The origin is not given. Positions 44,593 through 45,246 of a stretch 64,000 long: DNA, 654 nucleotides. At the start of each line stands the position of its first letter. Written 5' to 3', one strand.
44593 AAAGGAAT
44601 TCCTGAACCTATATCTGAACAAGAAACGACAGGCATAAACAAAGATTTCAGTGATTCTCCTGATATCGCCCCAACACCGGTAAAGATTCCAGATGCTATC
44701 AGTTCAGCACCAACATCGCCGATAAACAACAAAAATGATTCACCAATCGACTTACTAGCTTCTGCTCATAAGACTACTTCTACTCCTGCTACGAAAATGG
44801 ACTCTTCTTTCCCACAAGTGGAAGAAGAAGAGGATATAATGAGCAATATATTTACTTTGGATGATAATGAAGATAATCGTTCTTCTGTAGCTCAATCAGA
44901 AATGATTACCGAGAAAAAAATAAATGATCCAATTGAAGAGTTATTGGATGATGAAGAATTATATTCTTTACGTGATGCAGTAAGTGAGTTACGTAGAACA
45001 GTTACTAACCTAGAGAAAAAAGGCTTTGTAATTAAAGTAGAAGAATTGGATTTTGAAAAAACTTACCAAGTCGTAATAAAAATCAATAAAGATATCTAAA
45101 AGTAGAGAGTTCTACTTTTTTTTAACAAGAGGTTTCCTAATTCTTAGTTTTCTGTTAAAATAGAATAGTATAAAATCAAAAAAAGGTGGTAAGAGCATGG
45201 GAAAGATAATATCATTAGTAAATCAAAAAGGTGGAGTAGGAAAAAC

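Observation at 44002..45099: Atypical Noc: no N-terminal membrane-targeting segment, plus a ~110-aa low-complexity insertion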

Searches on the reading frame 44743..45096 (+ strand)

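Call 30: search_protein_families(library=ncbifam, proteins=[window:44743-45096:+], max_evalue=10)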
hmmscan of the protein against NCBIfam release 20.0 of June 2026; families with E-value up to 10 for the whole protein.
seq(118 aa): 3 families
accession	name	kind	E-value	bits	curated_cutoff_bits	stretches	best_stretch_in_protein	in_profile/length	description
TIGR04285.1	nucleoid_noc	exception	0.031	13.6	315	1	45-116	180-255/255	nucleoid occlusion protein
NF005809.0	PRK07670.1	equivalog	0.04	13.4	326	1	25-85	142-205/255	FliA/WhiG family RNA polymerase sigma factor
TIGR01033.1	TIGR01033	subfamily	0.11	12.3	208.75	1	48-113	146-210/238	YebC/PmpR family DNA-binding transcriptional regulator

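Call 31: search_protein_families(library=pfam, proteins=[window:44743-45096:+], max_evalue=10)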
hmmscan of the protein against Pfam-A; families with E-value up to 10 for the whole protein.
seq(118 aa): 2 families
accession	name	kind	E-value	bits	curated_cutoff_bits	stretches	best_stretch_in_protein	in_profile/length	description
PF21980.2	MksE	-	0.014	16.2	27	1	30-100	71-144/163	Condensin complex protein MksE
PF20570.3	DUF6779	-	0.21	12.7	28.1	1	43-95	45-95/108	Domain of unknown function (DUF6779)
